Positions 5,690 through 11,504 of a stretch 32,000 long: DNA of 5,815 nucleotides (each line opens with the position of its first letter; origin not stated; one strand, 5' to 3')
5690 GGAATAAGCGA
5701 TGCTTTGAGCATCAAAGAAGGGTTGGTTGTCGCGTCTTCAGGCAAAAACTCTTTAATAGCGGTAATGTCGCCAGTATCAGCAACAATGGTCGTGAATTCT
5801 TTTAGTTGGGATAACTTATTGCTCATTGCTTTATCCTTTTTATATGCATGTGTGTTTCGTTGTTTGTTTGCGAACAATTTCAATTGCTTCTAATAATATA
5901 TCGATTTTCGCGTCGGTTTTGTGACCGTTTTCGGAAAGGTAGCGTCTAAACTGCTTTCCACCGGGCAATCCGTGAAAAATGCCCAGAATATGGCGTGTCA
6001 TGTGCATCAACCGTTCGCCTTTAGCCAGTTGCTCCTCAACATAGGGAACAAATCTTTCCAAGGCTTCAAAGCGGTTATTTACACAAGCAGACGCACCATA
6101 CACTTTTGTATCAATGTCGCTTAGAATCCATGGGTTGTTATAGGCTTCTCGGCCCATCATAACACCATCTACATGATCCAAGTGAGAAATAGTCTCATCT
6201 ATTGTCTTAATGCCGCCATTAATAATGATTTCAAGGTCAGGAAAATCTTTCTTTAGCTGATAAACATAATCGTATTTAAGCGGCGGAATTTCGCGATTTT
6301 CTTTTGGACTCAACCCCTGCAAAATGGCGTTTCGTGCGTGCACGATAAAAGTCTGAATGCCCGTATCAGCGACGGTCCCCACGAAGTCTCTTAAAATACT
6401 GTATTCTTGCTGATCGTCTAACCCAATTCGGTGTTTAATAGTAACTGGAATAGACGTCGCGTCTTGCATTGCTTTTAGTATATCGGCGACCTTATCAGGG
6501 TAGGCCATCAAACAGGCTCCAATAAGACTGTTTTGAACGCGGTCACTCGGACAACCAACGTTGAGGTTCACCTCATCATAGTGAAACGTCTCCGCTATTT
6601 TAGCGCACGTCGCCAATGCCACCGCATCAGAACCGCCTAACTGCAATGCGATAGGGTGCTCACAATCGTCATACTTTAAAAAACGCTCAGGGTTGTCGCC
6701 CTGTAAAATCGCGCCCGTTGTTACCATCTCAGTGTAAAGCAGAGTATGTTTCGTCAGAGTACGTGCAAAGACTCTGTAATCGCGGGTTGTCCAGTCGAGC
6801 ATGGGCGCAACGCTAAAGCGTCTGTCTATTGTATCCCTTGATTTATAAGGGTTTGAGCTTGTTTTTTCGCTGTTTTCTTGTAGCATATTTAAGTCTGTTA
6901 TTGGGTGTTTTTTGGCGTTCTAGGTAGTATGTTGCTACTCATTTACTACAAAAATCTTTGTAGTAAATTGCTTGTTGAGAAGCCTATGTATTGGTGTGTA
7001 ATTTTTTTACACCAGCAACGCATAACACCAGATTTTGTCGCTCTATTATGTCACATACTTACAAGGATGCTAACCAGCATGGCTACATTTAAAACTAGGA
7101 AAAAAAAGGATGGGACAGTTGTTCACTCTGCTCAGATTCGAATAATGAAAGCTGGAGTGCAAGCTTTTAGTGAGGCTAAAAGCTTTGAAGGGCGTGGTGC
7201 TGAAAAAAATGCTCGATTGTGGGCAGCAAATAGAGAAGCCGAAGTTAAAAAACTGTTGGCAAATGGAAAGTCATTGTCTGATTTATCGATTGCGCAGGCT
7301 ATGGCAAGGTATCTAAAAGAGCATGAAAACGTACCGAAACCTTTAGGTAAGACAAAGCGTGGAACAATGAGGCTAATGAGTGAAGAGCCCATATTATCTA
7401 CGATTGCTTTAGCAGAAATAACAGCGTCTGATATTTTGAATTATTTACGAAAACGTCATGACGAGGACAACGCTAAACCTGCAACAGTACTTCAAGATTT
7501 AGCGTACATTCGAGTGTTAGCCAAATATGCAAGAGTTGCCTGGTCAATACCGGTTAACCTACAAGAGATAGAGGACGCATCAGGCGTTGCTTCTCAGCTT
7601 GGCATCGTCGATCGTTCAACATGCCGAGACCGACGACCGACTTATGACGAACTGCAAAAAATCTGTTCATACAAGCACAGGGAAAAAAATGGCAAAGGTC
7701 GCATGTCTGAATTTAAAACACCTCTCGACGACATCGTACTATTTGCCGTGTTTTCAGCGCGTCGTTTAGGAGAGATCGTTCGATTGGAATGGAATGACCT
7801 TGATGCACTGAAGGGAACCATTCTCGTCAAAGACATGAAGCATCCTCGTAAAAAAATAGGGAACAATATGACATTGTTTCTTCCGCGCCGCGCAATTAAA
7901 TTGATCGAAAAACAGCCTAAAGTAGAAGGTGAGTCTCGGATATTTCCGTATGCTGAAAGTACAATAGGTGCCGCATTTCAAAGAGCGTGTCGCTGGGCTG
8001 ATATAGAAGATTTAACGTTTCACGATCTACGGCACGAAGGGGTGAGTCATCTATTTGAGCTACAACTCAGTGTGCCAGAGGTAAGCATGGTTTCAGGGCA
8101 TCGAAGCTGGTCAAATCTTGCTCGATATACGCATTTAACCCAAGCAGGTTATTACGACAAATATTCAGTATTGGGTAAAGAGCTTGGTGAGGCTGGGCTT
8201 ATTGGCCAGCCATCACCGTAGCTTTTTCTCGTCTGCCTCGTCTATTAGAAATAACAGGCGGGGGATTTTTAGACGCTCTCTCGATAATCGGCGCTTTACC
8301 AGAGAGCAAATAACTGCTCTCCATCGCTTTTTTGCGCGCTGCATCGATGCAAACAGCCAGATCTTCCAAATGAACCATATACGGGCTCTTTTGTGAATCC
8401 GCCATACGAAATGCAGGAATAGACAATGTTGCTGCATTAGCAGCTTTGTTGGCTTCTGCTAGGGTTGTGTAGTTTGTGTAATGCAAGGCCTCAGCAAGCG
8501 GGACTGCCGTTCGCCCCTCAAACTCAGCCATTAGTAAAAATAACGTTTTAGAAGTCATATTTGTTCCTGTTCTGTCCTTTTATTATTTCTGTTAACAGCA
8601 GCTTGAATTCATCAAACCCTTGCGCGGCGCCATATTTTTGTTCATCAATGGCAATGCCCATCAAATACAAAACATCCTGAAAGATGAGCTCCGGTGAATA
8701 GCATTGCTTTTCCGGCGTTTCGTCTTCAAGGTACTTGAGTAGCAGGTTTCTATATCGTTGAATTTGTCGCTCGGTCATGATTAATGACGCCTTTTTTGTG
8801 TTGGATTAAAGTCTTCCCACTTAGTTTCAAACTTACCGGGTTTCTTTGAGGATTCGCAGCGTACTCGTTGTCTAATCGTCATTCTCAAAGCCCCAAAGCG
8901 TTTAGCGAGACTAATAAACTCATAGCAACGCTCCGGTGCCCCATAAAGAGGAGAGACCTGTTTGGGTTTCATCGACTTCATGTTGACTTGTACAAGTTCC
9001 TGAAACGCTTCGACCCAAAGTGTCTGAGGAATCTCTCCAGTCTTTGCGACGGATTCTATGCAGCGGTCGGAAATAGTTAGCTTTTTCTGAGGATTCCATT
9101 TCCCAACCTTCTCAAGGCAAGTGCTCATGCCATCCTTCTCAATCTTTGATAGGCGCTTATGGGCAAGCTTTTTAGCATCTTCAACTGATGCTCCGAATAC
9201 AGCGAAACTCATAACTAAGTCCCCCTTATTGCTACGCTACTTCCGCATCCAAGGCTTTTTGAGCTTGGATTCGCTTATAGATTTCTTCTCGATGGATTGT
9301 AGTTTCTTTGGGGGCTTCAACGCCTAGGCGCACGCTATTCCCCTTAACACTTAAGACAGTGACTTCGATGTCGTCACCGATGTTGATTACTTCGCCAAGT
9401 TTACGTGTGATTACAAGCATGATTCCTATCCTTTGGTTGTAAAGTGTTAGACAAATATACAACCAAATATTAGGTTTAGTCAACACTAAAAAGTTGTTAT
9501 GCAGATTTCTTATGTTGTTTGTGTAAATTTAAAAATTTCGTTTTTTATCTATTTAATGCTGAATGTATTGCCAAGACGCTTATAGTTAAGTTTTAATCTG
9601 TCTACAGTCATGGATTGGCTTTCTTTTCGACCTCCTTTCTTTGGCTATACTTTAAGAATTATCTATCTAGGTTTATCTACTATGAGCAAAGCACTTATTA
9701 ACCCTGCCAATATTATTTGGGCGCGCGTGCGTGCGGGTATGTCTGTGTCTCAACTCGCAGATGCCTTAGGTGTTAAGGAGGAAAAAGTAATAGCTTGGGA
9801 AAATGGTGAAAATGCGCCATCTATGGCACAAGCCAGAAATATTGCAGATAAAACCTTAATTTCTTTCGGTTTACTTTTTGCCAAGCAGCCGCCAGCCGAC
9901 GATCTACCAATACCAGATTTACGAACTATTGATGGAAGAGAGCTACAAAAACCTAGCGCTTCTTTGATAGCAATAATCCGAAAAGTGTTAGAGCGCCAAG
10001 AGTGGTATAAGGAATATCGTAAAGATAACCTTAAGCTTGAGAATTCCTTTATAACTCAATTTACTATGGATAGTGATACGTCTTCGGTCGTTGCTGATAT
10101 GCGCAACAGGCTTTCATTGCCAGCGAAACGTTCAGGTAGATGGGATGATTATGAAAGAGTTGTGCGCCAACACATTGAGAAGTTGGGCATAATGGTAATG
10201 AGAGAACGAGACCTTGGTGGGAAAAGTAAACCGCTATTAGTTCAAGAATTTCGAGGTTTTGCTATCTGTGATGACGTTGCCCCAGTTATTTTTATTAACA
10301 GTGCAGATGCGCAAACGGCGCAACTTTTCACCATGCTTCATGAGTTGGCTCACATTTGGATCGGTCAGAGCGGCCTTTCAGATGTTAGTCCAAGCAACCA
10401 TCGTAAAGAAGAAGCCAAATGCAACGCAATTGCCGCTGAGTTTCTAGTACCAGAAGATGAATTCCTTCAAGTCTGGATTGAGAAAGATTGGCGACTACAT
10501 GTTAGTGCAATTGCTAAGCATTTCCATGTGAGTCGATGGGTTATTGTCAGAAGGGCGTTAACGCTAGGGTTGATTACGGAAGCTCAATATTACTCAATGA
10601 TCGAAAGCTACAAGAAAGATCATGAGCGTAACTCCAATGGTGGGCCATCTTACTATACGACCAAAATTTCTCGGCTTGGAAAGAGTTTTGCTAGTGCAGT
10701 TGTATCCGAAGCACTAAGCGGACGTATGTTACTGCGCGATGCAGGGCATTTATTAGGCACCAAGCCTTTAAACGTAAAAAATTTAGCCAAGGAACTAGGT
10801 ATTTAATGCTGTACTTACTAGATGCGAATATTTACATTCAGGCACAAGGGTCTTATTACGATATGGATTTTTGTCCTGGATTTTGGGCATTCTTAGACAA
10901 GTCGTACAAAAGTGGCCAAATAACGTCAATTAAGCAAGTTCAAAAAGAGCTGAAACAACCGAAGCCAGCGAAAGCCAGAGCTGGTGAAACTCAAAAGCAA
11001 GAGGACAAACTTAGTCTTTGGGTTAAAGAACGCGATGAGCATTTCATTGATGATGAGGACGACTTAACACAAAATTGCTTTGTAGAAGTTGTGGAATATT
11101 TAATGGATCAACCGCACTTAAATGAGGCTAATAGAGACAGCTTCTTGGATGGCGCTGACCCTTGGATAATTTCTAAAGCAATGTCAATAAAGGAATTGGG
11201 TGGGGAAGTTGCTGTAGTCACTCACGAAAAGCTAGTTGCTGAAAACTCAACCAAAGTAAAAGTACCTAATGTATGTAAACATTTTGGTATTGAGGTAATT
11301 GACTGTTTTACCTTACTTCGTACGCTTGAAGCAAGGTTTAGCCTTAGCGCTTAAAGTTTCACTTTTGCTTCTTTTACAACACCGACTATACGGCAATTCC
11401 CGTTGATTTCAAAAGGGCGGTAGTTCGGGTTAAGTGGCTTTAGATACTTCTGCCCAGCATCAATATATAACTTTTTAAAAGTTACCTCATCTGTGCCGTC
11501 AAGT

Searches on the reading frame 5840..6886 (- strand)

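Call 10: search_protein_families(library=pfam, proteins=[window:5840-6886:-], max_evalue=0.001)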
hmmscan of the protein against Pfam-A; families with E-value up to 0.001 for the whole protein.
window:5840-6886:- (348 aa): 1 family
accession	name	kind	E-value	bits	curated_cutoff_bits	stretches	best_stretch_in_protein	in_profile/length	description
PF01207.24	Dus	-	4e-86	289.4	20.4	1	26-330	2-302/311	Dihydrouridine synthase (Dus)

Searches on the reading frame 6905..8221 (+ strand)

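Call 10: search_protein_families(library=pfam, proteins=[window:6905-8221:+], max_evalue=0.001)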
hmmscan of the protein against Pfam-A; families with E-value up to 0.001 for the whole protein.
window:6905-8221:+ (438 aa): 1 family
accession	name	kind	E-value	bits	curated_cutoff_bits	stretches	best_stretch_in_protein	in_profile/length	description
PF00589.27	Phage_integrase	-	1.2e-18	67.9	27.1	1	271-413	21-170/172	Phage integrase family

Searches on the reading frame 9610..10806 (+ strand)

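Call 10: search_protein_families(library=pfam, proteins=[window:9610-10806:+], max_evalue=0.001)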
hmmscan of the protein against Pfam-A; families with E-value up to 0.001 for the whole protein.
window:9610-10806:+ (398 aa): 4 families
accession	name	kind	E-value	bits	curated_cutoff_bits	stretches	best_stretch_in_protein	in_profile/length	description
PF06114.19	Peptidase_M78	-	2.2e-19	69.9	22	1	190-315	2-121/123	IrrE N-terminal-like domain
PF01381.28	HTH_3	-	4.2e-07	30.3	23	1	37-82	3-48/55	Helix-turn-helix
PF13560.12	HTH_31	-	4.5e-05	24.1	27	1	39-80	10-52/64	Helix-turn-helix domain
PF20573.4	DUF6782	-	0.00057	19.7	27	0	215-258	67-110/241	Putative metallopeptidase family (DUF6782)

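Call 75: search_protein_families(library=padloc, proteins=[window:9610-10806:+], max_evalue=0.01)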
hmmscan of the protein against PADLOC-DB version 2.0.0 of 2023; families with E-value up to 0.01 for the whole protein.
window:9610-10806:+ (398 aa): 20 families
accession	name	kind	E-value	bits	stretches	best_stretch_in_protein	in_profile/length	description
PDLC03949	RmrA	-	1.2e-22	78.3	2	212-355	163-299/363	-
PDLC03944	RmrA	-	9.2e-20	69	2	227-341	188-305/384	-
PDLC03952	RmrA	-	5.7e-14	49.8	2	215-338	196-321/395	-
PDLC03945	RmrA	-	1.3e-13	48.9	1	39-337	11-311/394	-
PDLC03954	RmrA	-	8.7e-13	45.9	1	31-331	11-302/380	-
PDLC03946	RmrA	-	1e-12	45.5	1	33-336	5-284/357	-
PDLC04141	capP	-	3.6e-12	44.3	1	204-319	33-153/242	capP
PDLC03948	RmrA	-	8.3e-12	42.7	1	38-335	16-305/397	-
PDLC04776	PDC-M69B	-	1.6e-11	42.4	1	208-334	51-189/272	-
PDLC03947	RmrA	-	1.6e-11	41.7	1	27-328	8-299/383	-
PDLC03943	RmrA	-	5.8e-11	40.1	1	189-339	151-292/370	-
PDLC03951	RmrA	-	1.5e-09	35.4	1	34-331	12-297/400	-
PDLC03953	RmrA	-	4.1e-09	34.1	1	37-333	12-297/373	-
PDLC03955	RmrA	-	6.1e-09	33.6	1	28-328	18-299/371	-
PDLC03950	RmrA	-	6.2e-09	33.3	1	205-330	163-289/369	-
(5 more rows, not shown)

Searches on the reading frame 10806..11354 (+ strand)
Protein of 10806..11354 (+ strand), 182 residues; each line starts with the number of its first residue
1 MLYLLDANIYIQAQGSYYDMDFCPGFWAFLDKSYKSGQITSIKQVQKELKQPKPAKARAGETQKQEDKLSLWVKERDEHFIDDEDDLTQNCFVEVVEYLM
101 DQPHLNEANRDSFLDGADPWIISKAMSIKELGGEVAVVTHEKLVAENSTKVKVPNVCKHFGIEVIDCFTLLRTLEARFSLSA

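Call 10: search_protein_families(library=pfam, proteins=[window:10806-11354:+], max_evalue=0.001)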
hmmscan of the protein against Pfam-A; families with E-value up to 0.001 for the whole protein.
window:10806-11354:+ (182 aa): 1 family
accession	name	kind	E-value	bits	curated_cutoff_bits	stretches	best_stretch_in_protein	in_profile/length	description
PF14367.12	DUF4411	-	2.3e-40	138.4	23.5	1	3-178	1-159/159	Domain of unknown function (DUF4411)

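Call 75: search_protein_families(library=padloc, proteins=[window:10806-11354:+], max_evalue=0.01)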
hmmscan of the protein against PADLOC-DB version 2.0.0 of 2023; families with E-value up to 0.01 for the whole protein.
window:10806-11354:+ (182 aa): 0 families
